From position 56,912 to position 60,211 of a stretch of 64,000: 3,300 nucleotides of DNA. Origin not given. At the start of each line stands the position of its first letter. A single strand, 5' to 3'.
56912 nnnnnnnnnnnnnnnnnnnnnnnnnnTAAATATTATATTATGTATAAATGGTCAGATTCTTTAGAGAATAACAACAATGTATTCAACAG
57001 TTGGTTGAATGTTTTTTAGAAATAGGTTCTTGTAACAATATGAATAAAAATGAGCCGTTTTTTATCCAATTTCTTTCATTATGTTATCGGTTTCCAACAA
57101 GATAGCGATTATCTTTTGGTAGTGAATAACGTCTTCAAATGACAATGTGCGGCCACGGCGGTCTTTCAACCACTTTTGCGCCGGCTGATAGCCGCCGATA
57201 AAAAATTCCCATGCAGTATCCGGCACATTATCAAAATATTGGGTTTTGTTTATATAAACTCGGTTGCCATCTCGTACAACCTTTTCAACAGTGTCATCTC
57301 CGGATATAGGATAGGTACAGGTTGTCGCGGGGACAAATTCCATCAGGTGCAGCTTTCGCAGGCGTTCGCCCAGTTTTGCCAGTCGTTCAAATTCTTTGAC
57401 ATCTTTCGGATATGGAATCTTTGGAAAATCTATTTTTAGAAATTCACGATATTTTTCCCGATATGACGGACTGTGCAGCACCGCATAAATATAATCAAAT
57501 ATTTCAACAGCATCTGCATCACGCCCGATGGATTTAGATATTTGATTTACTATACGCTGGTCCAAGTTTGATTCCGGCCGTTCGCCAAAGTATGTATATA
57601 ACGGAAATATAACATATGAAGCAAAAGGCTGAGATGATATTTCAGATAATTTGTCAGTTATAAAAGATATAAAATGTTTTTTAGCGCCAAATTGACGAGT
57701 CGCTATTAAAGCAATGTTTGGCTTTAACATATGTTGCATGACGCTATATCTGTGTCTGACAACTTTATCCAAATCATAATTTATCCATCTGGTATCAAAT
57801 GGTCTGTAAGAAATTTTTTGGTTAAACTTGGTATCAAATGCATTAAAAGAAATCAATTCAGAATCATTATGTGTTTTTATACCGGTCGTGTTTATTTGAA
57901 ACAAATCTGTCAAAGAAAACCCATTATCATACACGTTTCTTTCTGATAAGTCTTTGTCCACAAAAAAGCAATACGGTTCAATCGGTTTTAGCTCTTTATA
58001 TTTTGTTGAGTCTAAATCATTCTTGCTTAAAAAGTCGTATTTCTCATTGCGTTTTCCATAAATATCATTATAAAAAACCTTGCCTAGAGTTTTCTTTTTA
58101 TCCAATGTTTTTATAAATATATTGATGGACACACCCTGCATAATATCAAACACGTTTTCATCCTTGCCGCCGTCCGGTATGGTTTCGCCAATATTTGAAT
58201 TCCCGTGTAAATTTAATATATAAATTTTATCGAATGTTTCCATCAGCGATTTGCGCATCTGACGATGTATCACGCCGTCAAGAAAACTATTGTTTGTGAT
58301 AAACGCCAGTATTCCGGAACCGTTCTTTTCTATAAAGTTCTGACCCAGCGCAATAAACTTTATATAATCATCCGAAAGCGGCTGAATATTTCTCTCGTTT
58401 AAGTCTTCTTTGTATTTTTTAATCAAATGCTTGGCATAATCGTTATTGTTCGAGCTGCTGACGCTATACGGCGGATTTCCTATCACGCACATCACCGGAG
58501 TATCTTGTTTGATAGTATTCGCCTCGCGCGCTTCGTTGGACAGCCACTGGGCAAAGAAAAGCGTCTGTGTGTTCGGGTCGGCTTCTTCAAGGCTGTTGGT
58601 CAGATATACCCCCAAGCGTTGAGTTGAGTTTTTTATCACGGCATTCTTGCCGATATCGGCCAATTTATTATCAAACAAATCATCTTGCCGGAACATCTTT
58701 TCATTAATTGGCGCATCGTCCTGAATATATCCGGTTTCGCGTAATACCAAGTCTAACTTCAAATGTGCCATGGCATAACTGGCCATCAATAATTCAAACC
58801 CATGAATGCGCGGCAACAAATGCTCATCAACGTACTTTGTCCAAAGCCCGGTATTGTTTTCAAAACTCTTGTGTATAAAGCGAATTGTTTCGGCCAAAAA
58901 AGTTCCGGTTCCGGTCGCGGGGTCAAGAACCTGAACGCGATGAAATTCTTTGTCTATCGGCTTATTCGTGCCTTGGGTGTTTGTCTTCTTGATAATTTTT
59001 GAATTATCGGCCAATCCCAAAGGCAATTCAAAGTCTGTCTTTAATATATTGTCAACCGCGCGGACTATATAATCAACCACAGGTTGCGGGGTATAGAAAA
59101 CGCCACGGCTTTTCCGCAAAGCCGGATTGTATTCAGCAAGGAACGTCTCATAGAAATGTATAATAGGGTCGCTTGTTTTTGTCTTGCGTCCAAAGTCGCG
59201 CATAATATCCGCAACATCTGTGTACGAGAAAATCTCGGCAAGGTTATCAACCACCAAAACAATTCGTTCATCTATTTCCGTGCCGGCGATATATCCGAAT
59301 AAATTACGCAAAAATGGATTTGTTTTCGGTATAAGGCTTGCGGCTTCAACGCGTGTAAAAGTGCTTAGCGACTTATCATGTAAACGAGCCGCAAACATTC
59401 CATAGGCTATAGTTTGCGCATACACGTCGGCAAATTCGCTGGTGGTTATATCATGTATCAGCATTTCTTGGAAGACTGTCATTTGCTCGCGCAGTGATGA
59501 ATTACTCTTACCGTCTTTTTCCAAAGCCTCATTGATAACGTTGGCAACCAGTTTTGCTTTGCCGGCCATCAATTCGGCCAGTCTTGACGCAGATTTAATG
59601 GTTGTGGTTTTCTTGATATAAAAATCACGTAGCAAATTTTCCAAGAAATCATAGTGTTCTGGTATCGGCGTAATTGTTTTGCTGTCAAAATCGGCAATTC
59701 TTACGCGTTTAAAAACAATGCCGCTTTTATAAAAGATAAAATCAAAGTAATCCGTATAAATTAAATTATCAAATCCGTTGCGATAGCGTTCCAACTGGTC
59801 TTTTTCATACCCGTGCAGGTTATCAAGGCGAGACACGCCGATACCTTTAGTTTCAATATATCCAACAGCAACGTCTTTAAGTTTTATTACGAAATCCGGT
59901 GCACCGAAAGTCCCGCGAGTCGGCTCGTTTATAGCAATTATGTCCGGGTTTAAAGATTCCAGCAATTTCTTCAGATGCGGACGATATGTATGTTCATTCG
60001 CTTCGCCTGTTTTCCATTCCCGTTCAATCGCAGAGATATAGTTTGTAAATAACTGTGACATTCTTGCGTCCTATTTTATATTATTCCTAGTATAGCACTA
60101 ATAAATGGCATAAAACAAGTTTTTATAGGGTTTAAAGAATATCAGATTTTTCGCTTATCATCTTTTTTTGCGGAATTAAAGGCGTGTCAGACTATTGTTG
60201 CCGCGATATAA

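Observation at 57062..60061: MmeI-family Type IIG enzyme in a repeat-saturated, probably host-restricted genome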

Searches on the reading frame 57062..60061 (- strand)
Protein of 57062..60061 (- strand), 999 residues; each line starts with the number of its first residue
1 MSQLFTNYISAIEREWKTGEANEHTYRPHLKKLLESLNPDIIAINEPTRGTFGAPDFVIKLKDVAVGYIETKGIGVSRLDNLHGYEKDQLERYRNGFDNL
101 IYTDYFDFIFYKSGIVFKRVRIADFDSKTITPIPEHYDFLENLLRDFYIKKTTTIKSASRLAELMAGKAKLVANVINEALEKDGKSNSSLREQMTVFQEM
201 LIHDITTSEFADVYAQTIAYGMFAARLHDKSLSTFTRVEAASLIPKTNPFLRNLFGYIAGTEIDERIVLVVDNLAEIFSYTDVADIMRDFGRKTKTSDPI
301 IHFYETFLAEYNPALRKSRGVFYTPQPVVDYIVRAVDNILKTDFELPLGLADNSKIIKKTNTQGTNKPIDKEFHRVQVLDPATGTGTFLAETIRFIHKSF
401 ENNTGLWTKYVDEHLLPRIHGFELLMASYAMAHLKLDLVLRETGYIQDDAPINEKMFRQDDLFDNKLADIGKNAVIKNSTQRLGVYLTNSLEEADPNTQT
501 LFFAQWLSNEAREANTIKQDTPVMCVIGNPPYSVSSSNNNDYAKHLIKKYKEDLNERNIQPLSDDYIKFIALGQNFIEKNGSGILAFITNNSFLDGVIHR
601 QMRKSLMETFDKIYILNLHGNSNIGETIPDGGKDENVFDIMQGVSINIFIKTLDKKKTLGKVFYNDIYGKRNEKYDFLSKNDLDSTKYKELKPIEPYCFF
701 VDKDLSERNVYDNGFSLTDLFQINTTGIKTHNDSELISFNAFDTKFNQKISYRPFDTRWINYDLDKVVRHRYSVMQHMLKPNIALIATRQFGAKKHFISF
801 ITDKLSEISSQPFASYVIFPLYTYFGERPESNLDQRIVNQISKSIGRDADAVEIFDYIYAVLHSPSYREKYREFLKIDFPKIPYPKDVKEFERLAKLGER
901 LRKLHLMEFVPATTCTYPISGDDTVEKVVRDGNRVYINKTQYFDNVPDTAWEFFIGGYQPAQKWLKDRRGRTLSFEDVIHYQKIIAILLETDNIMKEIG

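Call 4: search_protein_families(library=pfam, proteins=[window:57062-60061:-], max_evalue=0.1)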
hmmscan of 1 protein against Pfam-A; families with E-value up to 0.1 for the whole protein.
window:57062-60061:- (999 aa): 5 families
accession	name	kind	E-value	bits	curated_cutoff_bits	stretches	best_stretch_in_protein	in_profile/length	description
PF18135.7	Type_ISP_C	-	8.1e-67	226.2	25.9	1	739-996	69-341/342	Type ISP C-terminal specificity domain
PF07669.17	Eco57I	-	2.6e-11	44.3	25.3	1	506-618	57-165/171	Eco57I restriction-modification methylase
PF02384.22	N6_Mtase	-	1.7e-10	41.2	20.4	1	298-609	4-204/311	N-6 DNA Methylase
PF20473.4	MmeI_Mtase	-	5e-08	32.9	27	1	368-609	13-218/259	MmeI, DNA-methyltransferase domain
PF01170.24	UPF0020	-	0.057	13.6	22.3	0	378-549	32-147/197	RMKL-like, methyltransferase domain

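Call 5: search_protein_families(library=ncbifam, proteins=[window:57062-60061:-], max_evalue=0.1)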
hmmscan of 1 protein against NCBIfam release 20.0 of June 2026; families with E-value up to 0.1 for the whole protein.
window:57062-60061:- (999 aa): 2 families
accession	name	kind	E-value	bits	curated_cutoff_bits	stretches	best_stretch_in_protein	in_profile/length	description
NF047738.1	antiphage_MADS2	equivalog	2.5e-05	22.8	720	1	377-409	334-366/654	methylation-associated defense system DNA methyltransferase MAD2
NF033452.1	BREX_1_MTaseX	exception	0.00022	19.2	500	1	525-735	510-706/1210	BREX-1 system adenine-specific DNA-methyltransferase PglX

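Call 6: search_protein_families(library=padloc, proteins=[window:57062-60061:-], max_evalue=0.1)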
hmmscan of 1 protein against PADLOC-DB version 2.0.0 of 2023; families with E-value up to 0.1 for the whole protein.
window:57062-60061:- (999 aa): 19 families
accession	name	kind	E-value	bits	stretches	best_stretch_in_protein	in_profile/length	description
PDLC03610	REase_MTase_IIG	-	8.7e-288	955.8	4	6-446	3-425/1096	Type IIG restriction enzyme-methyltransferase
PDLC03631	REase_MTase_IIG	-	3.1e-89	298.2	2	17-730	20-685/1086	Type IIG restriction enzyme-methyltransferase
PDLC03597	REase_MTase_IIG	-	4e-47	158.5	3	484-696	988-1209/1646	Type IIG restriction enzyme-methyltransferase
PDLC03051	REase_MTase_I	-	3.2e-42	141.9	3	484-749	976-1251/1591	Type I restriction enzyme-methyltransferase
PDLC03621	REase_MTase_IIG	-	1.1e-32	111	3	501-693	427-625/1024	Type IIG restriction enzyme-methyltransferase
PDLC04134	mad2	-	6e-12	43.1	1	273-685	224-474/492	mads_2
PDLC03313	MTase_II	-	8.1e-11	39.1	2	369-461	43-135/563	Type II methyltransferase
PDLC03026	MTase_I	-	2.5e-08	31.5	1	377-436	166-225/487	Type I methyltransferase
PDLC03338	MTase_II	-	7e-08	29.6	2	525-610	248-321/604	Type II methyltransferase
PDLC03021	MTase_I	-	1.1e-07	29.1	2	377-443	187-252/491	Type I methyltransferase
PDLC03025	MTase_I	-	9.7e-07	25.8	2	293-341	137-183/569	Type I methyltransferase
PDLC03267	MTase_II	-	3.2e-06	24.4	1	523-617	107-197/539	Type II methyltransferase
PDLC03226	MTase_II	-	2.2e-05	21.3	1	508-618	114-215/579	Type II methyltransferase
PDLC03035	MTase_I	-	4.3e-05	20.2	1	283-336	135-191/653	Type I methyltransferase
PDLC03629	REase_MTase_IIG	-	4.5e-05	19.4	1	315-399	377-459/1182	Type IIG restriction enzyme-methyltransferase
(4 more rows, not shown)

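Call 7: search_solved_structures(query=window:57062-60061:-, max_evalue=1, show_alignments=2)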
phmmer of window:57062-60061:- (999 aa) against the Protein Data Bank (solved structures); distinct sequences matched with E-value up to 1: 5.
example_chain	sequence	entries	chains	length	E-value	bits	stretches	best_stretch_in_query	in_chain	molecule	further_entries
7lo5_A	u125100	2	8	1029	5.4e-36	127.1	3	518-699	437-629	Site-specific DNA-methyltransferase (adenine-specific)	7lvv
4xqk_A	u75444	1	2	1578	2.3e-30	108.5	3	484-680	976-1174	LlaBIII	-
5ffj_A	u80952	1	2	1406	5.6e-30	107.2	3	484-756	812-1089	Endonuclease and methylase LlaGI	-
3khk_A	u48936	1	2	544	0.0036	18.5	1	243-336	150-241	Type I restriction-modification system methylation subunit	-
3ufb_A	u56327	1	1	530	0.06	14.5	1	295-338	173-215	Type I restriction-modification system methyltransferase subunit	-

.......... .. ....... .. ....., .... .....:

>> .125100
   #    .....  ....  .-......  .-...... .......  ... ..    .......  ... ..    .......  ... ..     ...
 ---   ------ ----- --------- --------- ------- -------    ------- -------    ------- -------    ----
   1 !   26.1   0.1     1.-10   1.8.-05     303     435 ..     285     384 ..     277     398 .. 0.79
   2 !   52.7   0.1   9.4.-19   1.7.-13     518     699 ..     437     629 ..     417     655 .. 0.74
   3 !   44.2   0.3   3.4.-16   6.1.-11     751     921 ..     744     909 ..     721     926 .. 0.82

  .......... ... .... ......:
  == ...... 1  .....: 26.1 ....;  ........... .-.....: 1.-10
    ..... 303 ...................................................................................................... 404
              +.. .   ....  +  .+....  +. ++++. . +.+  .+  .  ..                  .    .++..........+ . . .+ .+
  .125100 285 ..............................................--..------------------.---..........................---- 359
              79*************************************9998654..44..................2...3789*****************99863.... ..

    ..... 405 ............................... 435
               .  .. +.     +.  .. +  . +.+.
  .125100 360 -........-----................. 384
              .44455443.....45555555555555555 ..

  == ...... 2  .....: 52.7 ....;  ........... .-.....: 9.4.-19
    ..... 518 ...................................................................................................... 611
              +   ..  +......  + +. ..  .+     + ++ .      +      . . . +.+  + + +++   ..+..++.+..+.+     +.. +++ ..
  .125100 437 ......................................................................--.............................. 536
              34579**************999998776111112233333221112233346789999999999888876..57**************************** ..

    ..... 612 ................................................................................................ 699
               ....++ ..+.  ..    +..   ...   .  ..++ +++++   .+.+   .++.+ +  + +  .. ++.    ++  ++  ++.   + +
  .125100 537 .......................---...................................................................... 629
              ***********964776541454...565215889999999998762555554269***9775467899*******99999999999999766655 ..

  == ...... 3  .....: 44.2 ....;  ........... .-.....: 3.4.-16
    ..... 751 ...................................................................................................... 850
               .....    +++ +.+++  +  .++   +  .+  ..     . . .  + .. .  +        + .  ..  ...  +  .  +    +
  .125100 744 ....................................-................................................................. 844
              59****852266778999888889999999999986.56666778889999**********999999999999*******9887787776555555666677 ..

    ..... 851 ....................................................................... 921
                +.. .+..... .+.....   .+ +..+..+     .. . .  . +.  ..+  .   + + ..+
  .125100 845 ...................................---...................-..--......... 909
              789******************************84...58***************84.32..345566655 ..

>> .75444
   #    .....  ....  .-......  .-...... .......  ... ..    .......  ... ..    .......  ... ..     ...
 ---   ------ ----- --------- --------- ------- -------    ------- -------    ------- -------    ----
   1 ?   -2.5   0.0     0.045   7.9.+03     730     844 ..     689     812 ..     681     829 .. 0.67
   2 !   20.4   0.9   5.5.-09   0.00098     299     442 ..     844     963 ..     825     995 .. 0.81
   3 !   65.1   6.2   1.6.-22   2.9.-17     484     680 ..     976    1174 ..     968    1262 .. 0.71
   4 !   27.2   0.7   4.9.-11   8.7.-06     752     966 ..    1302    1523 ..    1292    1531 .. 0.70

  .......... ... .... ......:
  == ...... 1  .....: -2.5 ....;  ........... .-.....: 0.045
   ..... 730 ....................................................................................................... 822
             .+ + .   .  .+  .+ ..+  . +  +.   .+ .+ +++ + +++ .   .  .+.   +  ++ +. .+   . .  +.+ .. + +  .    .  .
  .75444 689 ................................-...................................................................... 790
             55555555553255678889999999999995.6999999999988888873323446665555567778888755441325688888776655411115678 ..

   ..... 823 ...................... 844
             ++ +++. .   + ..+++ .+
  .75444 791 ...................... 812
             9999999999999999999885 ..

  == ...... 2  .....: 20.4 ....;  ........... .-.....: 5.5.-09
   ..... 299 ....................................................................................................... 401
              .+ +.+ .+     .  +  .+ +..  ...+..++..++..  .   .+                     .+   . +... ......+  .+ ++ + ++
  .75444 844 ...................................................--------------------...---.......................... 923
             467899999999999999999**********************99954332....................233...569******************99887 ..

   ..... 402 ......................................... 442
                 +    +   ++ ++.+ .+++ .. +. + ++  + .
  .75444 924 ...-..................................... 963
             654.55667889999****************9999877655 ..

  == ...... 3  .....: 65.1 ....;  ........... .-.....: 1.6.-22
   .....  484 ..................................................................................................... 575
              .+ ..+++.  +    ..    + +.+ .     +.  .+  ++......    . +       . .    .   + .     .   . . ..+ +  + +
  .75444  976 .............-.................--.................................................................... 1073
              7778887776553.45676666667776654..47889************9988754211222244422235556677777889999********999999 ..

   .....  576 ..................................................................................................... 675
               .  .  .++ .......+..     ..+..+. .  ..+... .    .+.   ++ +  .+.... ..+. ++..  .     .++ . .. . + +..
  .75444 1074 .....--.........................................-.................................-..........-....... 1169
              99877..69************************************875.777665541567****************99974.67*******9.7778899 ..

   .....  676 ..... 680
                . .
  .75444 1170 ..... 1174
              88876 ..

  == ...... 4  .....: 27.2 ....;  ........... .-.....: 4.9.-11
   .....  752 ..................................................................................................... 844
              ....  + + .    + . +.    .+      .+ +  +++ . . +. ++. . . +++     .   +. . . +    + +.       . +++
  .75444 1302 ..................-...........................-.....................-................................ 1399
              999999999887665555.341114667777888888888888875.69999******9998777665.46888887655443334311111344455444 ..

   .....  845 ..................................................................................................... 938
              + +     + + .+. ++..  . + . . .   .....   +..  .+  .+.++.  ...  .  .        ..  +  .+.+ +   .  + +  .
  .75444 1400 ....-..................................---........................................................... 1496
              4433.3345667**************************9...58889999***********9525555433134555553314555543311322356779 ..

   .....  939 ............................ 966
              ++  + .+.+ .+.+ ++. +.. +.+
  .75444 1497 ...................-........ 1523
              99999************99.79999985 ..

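Call 9: find_homologous_proteins(query=window:57062-60061:-)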
Query window:57062-60061:- (999 aa): 8000 proteins with E <= 0.001 among 8000 candidates; the best 120 are listed.
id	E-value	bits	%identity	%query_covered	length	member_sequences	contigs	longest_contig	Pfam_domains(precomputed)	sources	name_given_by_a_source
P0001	0.0e+0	2279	100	100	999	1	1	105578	PF18135.8,PF02384.23,PF07669.18,PF20473.5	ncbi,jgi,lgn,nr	ncbi:MAG: N-6 DNA methylase [Rickettsiales bacterium]|jgi:predicted helicase|nr:N-6 DNA methylase [R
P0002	0.0e+0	1537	68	100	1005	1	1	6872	PF18135.8,PF02384.23,PF07669.18,PF20473.5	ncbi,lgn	-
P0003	0.0e+0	1517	68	100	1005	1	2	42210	PF18135.8,PF02384.23,PF07669.18,PF20473.5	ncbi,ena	-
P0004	0.0e+0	1516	67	99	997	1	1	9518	PF18135.8,PF02384.23,PF07669.18,PF20473.5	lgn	-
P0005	0.0e+0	1508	66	99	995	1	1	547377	PF18135.8,PF02384.23,PF07669.18,PF20473.5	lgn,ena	-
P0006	0.0e+0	1504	66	99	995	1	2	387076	PF18135.8,PF02384.23,PF07669.18,PF20473.5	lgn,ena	-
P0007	0.0e+0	1496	66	100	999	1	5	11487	PF18135.8,PF02384.23,PF07669.18,PF20473.5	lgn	-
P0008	0.0e+0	1465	64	100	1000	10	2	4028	PF18135.8,PF02384.23,PF07669.18,PF20473.5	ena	-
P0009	0.0e+0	1459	64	99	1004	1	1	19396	PF18135.8,PF02384.23,PF07669.18,PF20473.5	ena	-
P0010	0.0e+0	1459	65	99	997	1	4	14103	PF18135.8,PF02384.23,PF07669.18,PF20473.5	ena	-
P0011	0.0e+0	1458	64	99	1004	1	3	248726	PF18135.8,PF02384.23,PF07669.18,PF20473.5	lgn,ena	-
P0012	0.0e+0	1458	64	99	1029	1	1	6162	PF18135.8,PF02384.23,PF07669.18,PF20473.5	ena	-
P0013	0.0e+0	1456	65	99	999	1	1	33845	PF18135.8,PF02384.23,PF07669.18,PF20473.5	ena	-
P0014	0.0e+0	1454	64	99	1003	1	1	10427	PF18135.8,PF02384.23,PF07669.18,PF20473.5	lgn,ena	-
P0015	0.0e+0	1453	64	99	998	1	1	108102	PF18135.8,PF02384.23,PF07669.18,PF20473.5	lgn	-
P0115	0.0e+0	1105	52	99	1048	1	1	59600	PF18135.8,PF02384.23,PF07669.18,PF20473.5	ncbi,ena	-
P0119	0.0e+0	1103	53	99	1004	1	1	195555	PF18135.8,PF02384.23,PF07669.18,PF20473.5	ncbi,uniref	ncbi:type ISP restriction/modification enzyme [Francisella sciaenopsi]|uniref:site-specific DNA-meth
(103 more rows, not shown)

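Call 13: find_encoding_contigs(protein=P0001, flank=10000, max_places=4)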
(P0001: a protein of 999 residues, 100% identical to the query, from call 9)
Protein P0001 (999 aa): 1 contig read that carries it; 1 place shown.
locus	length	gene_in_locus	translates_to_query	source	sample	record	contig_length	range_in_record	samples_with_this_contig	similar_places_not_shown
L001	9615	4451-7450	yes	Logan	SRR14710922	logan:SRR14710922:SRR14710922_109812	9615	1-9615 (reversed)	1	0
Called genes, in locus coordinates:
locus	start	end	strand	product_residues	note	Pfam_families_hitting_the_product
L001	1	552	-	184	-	?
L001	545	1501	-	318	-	PF13289:SIR2_2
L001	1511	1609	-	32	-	-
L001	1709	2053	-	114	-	PF00589:Phage_integrase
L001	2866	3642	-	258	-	-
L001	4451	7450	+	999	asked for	PF02384:N6_Mtase, PF20473:MmeI_Mtase (weak), PF07669:Eco57I, PF18135:Type_ISP_C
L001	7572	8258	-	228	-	-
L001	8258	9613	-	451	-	?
